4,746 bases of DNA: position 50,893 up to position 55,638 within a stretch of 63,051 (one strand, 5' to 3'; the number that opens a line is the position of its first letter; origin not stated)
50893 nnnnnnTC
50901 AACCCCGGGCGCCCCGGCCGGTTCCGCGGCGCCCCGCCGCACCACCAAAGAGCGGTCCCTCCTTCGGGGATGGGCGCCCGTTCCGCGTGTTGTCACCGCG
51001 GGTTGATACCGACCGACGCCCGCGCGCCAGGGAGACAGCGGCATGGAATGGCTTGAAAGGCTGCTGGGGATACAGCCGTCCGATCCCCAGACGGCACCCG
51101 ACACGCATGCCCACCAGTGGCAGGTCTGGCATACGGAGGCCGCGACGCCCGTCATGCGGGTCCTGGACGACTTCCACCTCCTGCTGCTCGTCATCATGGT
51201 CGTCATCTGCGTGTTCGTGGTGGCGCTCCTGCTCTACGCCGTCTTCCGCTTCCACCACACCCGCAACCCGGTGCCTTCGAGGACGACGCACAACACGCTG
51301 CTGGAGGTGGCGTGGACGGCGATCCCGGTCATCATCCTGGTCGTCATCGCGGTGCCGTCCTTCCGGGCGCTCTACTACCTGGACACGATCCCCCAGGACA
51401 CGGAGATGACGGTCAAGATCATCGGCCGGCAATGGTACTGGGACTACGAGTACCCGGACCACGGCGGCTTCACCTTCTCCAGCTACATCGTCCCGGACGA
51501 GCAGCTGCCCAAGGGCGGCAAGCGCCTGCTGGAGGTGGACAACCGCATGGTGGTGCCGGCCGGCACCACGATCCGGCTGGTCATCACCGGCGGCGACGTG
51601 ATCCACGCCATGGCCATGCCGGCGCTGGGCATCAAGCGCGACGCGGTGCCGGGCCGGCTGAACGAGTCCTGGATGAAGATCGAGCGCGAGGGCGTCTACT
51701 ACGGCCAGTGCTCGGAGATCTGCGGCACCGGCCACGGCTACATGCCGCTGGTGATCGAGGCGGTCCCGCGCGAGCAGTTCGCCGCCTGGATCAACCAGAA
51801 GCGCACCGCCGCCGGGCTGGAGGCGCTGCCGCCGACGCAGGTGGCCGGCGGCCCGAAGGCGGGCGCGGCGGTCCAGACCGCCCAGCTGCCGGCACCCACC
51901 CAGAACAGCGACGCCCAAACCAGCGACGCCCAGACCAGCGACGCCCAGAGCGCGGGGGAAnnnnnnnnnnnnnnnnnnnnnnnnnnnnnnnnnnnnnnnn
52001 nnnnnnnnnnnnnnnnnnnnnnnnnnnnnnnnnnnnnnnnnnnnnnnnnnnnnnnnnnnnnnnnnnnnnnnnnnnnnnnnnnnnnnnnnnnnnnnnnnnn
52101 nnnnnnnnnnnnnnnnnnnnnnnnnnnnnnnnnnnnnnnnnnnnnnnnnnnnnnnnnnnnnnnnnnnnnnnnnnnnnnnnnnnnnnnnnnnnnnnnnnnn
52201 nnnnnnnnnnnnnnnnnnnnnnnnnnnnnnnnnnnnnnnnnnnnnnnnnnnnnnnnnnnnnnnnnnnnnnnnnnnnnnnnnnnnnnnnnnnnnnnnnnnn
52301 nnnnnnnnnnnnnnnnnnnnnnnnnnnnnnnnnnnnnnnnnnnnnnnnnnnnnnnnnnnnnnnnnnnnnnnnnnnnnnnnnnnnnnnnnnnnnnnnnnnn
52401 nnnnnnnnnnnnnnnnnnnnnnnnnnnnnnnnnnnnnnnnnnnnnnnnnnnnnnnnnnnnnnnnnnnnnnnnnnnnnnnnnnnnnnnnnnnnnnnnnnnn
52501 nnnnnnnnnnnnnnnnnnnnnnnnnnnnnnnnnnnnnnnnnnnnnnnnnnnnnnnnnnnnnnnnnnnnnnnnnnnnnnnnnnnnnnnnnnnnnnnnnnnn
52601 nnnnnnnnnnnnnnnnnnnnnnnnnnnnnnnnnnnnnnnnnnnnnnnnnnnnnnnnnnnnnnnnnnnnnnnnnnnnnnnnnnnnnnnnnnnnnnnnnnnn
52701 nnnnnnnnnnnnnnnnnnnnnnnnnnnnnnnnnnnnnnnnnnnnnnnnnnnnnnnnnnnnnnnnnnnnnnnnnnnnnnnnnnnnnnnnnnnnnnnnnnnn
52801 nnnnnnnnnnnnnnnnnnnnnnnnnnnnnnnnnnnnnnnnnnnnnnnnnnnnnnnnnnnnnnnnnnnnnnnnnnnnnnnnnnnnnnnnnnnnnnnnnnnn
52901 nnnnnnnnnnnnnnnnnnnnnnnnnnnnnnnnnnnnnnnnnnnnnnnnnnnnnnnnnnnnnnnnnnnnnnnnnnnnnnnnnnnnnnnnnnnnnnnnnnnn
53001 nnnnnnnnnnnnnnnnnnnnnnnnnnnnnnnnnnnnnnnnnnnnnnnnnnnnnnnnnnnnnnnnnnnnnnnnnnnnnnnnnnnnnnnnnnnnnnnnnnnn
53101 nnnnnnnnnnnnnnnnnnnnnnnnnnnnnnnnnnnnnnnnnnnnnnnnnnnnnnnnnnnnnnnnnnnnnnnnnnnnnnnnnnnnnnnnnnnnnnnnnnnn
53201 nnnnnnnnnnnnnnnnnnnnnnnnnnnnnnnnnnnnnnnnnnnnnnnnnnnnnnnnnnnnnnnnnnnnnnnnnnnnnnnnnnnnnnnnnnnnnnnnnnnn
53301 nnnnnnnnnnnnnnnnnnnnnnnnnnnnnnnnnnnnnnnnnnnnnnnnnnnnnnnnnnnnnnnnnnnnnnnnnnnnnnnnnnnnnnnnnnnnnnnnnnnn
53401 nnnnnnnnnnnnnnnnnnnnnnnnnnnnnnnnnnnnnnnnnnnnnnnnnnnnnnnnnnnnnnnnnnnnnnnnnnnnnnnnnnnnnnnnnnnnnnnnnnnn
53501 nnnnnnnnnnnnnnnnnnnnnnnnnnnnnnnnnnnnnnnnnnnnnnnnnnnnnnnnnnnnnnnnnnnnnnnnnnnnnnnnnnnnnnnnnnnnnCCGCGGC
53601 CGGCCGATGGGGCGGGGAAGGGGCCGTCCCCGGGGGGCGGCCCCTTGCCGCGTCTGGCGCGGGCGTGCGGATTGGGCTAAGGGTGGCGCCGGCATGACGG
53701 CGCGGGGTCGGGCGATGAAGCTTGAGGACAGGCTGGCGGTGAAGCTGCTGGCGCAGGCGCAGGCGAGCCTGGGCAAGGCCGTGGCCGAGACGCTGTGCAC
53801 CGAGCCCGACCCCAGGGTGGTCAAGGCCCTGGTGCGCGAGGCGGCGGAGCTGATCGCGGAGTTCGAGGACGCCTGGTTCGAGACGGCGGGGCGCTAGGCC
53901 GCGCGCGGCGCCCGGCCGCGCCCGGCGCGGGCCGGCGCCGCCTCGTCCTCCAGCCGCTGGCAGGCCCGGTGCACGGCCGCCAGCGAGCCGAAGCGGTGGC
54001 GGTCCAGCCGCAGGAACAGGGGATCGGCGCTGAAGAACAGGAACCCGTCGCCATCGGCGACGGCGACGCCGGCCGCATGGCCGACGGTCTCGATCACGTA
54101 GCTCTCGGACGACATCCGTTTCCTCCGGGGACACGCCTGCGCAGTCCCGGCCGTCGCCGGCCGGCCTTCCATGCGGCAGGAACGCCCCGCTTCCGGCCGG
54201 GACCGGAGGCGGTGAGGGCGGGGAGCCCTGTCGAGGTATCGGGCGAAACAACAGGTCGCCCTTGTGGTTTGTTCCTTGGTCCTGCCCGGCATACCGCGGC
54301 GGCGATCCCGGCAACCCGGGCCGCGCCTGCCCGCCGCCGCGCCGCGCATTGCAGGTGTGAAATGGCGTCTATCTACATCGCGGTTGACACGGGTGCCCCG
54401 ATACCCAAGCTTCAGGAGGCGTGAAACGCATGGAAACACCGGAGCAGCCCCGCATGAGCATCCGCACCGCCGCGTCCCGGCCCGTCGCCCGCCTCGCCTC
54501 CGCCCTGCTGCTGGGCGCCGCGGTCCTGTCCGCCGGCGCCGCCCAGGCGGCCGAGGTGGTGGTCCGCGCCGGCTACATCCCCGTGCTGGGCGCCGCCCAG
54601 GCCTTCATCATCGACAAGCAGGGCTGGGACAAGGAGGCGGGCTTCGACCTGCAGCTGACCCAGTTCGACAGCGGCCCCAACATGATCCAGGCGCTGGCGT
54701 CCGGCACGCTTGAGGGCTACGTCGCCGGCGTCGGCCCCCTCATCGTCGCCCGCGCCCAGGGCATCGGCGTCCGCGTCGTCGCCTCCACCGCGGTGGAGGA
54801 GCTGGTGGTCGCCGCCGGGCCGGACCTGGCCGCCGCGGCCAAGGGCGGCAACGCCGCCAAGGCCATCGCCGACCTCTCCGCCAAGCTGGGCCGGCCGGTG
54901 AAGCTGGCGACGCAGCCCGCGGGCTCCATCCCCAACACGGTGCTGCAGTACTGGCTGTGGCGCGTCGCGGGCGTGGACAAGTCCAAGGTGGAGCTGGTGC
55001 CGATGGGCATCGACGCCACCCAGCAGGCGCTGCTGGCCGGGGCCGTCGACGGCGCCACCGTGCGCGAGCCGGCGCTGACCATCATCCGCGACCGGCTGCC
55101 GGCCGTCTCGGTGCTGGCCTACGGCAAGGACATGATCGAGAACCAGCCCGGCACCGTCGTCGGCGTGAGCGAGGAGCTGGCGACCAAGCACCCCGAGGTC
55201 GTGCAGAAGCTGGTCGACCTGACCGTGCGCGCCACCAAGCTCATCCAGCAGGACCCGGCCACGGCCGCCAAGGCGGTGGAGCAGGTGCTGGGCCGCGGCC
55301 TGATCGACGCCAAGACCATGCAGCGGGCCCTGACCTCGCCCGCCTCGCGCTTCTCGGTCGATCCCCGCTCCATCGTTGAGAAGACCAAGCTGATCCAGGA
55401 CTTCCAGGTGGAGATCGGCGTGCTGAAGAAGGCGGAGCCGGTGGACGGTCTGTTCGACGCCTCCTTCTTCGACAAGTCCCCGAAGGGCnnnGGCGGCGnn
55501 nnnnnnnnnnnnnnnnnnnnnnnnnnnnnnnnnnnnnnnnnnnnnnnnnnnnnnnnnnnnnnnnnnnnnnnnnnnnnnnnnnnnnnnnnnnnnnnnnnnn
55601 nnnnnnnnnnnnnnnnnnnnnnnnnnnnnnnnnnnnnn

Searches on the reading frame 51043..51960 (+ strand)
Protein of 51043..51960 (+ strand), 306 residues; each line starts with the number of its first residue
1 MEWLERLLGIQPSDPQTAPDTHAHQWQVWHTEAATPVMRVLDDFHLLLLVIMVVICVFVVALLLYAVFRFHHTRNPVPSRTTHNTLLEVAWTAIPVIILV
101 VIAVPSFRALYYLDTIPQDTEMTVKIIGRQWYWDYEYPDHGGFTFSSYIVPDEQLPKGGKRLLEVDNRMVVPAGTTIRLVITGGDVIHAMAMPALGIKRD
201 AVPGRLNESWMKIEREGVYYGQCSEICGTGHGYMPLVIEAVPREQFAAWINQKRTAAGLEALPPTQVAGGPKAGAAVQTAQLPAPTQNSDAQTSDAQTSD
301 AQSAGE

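Call 58: search_protein_families(library=pfam, proteins=[window:51043-51960:+], max_evalue=0.00001)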
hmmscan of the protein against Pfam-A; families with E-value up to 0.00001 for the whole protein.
window:51043-51960:+ (306 aa): 2 families
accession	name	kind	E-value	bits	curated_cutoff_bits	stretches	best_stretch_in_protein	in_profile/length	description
PF00116.26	COX2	-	6.3e-53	178.2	22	1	122-241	1-120/120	Cytochrome C oxidase subunit II, periplasmic domain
PF02790.20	COX2_TM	-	1.4e-21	76.9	22.8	1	24-108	2-87/88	Cytochrome C oxidase subunit II, transmembrane domain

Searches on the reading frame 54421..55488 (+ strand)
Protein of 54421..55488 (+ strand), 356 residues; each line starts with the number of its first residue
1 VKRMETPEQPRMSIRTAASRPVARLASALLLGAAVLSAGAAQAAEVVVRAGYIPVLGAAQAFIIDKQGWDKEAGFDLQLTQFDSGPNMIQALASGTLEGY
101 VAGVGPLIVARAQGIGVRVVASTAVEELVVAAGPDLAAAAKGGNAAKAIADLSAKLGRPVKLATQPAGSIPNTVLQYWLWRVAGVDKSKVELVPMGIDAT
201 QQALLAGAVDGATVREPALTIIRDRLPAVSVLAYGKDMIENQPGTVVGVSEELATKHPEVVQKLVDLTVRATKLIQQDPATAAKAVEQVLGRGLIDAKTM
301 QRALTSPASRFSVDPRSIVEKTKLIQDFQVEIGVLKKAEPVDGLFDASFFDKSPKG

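Call 58: search_protein_families(library=pfam, proteins=[window:54421-55488:+], max_evalue=0.00001)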
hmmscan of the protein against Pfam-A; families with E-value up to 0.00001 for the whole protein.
window:54421-55488:+ (356 aa): 2 families
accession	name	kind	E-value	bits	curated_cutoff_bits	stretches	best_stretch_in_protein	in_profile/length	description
PF13379.11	NMT1_2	-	2e-28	100.3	24.7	1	47-287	7-249/252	NMT1-like family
PF09084.16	NMT1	-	5.2e-13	49.8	20.5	1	65-282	11-216/216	NMT1/THI5 like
